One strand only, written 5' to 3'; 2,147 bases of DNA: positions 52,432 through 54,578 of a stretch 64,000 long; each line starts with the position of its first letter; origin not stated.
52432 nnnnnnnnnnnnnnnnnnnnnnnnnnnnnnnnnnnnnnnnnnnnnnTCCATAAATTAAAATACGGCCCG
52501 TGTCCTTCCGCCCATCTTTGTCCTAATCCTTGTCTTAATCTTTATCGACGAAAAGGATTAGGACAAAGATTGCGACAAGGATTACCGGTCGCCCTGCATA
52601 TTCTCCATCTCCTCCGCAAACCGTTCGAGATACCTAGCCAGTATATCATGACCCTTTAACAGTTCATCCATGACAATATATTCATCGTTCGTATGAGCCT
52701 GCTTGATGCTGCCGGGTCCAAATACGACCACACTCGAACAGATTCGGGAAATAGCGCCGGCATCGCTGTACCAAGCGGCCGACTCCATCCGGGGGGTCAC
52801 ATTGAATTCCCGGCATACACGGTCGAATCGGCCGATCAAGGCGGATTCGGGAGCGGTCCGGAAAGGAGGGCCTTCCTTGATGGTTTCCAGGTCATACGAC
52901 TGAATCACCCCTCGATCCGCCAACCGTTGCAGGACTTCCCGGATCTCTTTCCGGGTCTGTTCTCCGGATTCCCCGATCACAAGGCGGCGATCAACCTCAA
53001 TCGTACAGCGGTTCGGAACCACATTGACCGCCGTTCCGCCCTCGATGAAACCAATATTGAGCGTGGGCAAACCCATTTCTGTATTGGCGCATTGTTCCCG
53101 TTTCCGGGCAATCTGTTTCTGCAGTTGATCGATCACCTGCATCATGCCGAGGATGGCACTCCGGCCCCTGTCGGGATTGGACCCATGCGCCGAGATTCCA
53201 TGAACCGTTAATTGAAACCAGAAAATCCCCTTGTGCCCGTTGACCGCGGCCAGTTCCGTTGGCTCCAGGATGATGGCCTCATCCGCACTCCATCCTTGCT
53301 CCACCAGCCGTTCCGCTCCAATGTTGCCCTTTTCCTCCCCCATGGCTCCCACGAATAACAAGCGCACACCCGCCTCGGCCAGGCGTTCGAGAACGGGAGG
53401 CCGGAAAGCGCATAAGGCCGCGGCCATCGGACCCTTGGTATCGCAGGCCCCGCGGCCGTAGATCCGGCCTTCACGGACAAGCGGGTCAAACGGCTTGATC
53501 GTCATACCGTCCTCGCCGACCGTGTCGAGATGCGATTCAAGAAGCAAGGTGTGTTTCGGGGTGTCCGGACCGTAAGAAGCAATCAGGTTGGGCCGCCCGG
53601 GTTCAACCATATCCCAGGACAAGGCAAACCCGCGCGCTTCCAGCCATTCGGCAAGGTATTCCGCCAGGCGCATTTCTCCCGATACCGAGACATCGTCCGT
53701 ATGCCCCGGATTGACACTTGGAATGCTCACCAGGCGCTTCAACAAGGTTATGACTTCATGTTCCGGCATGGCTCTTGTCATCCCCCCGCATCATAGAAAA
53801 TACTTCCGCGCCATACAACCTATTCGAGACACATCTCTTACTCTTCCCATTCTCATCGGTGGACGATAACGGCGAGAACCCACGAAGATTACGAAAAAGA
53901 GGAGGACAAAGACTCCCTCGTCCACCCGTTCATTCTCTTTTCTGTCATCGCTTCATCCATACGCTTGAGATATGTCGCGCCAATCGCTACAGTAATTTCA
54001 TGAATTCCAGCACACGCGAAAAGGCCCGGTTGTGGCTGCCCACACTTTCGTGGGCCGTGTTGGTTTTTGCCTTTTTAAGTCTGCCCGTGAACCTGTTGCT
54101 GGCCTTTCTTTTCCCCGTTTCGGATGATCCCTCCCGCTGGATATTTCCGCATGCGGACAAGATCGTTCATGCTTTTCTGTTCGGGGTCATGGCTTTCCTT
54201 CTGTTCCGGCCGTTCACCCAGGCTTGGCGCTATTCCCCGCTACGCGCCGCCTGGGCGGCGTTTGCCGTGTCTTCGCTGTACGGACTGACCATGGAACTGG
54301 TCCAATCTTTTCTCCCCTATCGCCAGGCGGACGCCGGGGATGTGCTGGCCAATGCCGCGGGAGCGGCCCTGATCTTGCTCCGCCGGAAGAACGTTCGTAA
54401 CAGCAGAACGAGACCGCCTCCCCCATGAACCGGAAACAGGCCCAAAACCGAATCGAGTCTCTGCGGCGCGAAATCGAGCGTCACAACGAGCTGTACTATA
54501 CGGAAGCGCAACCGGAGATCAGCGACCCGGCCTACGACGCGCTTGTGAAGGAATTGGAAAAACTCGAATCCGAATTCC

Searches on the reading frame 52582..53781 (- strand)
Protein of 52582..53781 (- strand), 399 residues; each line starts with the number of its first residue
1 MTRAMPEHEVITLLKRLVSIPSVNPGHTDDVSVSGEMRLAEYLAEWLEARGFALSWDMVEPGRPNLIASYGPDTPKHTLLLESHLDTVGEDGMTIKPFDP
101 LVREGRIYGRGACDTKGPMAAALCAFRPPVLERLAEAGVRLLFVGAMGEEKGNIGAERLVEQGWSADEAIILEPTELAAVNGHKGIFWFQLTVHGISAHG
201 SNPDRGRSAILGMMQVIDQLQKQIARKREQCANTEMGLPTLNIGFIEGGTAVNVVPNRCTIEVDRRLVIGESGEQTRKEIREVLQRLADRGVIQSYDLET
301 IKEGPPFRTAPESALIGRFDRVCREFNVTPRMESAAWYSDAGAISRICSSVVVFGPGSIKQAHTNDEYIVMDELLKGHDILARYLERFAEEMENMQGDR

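Call 5: search_protein_families(library=pfam, proteins=[window:52582-53781:-], max_evalue=0.01)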
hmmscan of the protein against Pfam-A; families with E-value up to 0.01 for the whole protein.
window:52582-53781:- (399 aa): 3 families
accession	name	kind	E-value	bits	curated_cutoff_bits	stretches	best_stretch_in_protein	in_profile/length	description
PF01546.33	Peptidase_M20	-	2.4e-29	103.2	24.6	1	80-386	1-205/206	Peptidase family M20/M25/M40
PF07687.19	M20_dimer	-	3.5e-25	88.5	21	1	181-289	1-104/107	Peptidase dimerisation domain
PF04389.22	Peptidase_M28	-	1.6e-06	28.4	21.3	1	65-166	1-84/193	Peptidase family M28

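Call 73: search_protein_families(library=ncbifam, proteins=[window:52582-53781:-], max_evalue=0.001)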
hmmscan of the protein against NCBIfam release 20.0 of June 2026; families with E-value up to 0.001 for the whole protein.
window:52582-53781:- (399 aa): 65 families (the best 25 are shown)
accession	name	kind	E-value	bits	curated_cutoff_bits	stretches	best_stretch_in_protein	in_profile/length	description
TIGR01910.1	DapE-ArgE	subfamily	7.7e-68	229.4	217.6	1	11-377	1-370/373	ArgE/DapE family deacylase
TIGR01892.1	AcOrn-deacetyl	equivalog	2.1e-63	214.6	297.7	1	29-383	10-363/365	acetylornithine deacetylase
NF005710.0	PRK07522.1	subfamily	4.5e-58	197.3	412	1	5-388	5-388/391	acetylornithine deacetylase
NF003474.0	PRK05111.1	equivalog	8.3e-55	186.2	460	1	7-388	5-380/383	acetylornithine deacetylase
NF006399.0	PRK08651.1-2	equivalog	1.8e-50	172.1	381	2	8-226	4-219/405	succinyl-diaminopimelate desuccinylase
NF006365.0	PRK08588.1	subfamily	3e-47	161.8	289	1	4-389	3-381/383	succinyl-diaminopimelate desuccinylase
NF006400.0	PRK08651.1-3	equivalog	4e-47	160.9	374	1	9-389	11-407/410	succinyl-diaminopimelate desuccinylase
NF009558.0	PRK13013.1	equivalog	2e-45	155.2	428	1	7-388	15-423/429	acetylornithine deacetylase/succinyl-diaminopimelate desuccinylase family protein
NF005373.0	PRK06915.1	equivalog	2.1e-41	142.3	428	1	62-388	79-417/422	peptidase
NF009555.0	PRK13004.1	equivalog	2.8e-40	138.4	321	1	7-286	14-281/399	YgeY family selenium metabolism-linked hydrolase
NF006402.0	PRK08651.1-5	equivalog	1e-39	136.5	369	1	36-386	23-365/369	succinyl-diaminopimelate desuccinylase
NF009557.0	PRK13009.1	equivalog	3.8e-37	128.3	284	1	9-389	4-375/377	succinyl-diaminopimelate desuccinylase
NF005306.0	PRK06837.1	subfamily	3.7e-34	118.3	376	1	59-292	79-320/427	ArgE/DapE family deacylase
TIGR01900.1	dapE-gram_pos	equivalog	3.8e-34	118.1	304.2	1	31-386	16-351/351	succinyl-diaminopimelate desuccinylase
TIGR03526.1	selenium_YgeY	hypoth_equivalog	2.2e-32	112.4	321.5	1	40-297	36-290/395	YgeY family selenium metabolism-linked hydrolase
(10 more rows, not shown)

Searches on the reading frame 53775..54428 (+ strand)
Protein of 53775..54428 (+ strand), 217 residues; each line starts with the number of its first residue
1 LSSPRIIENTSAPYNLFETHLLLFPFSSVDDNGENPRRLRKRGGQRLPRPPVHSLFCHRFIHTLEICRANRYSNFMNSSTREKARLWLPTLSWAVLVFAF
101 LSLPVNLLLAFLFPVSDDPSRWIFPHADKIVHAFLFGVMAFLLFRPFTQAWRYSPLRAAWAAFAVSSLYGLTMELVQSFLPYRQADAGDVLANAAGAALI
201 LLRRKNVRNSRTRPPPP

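Call 5: search_protein_families(library=pfam, proteins=[window:53775-54428:+], max_evalue=0.01)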
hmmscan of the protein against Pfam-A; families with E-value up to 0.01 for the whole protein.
window:53775-54428:+ (217 aa): 1 family
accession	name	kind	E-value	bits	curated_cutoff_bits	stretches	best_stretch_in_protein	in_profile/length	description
PF04892.17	VanZ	-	5.7e-11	43.6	30.1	1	121-199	55-117/126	VanZ like family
